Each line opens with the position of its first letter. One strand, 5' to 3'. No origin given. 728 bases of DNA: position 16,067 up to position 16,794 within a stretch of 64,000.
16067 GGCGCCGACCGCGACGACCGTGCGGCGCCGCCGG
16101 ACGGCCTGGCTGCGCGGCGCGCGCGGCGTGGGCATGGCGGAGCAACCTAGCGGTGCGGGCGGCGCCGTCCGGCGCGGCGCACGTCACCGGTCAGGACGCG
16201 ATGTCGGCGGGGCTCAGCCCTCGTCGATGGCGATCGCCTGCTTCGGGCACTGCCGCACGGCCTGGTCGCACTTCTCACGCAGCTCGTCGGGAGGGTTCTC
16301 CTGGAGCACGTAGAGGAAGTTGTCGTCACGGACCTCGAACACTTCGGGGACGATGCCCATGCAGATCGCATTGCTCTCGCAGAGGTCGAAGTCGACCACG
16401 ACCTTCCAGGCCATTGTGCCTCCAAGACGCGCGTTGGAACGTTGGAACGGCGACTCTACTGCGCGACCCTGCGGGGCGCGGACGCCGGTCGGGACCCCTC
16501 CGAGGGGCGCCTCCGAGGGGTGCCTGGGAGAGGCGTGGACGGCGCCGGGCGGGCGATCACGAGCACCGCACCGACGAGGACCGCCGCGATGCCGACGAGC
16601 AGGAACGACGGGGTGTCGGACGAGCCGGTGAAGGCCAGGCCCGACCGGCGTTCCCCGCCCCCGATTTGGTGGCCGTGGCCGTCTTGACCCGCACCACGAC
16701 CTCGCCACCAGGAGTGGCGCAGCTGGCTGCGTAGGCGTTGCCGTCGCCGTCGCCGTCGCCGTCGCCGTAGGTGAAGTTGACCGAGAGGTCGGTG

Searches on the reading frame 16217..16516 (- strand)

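Call 50: search_protein_families(library=pfam, proteins=[window:16217-16516:-], max_evalue=0.01)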
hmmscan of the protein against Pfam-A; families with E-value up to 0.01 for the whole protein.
window:16217-16516:- (100 aa): 3 families
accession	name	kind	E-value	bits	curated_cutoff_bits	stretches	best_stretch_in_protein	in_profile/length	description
PF13370.11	Fer4_13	-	5.5e-10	40.2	24.5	1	41-96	1-57/58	4Fe-4S single cluster domain of Ferredoxin I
PF13459.11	Fer4_15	-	6.3e-10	40.1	22.4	1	39-97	1-66/66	4Fe-4S single cluster domain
PF06902.16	Fer4_19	-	0.00013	22.4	24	1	38-92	7-56/64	Divergent 4Fe-4S mono-cluster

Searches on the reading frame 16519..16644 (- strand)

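Call 50: search_protein_families(library=pfam, proteins=[window:16519-16644:-], max_evalue=0.01)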
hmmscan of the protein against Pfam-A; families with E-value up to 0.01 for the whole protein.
window:16519-16644:- (42 aa): 1 family
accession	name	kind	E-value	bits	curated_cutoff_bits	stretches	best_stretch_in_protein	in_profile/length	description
PF00746.26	Gram_pos_anchor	-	0.00012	22.4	20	1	6-32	12-38/43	LPXTG cell wall anchor motif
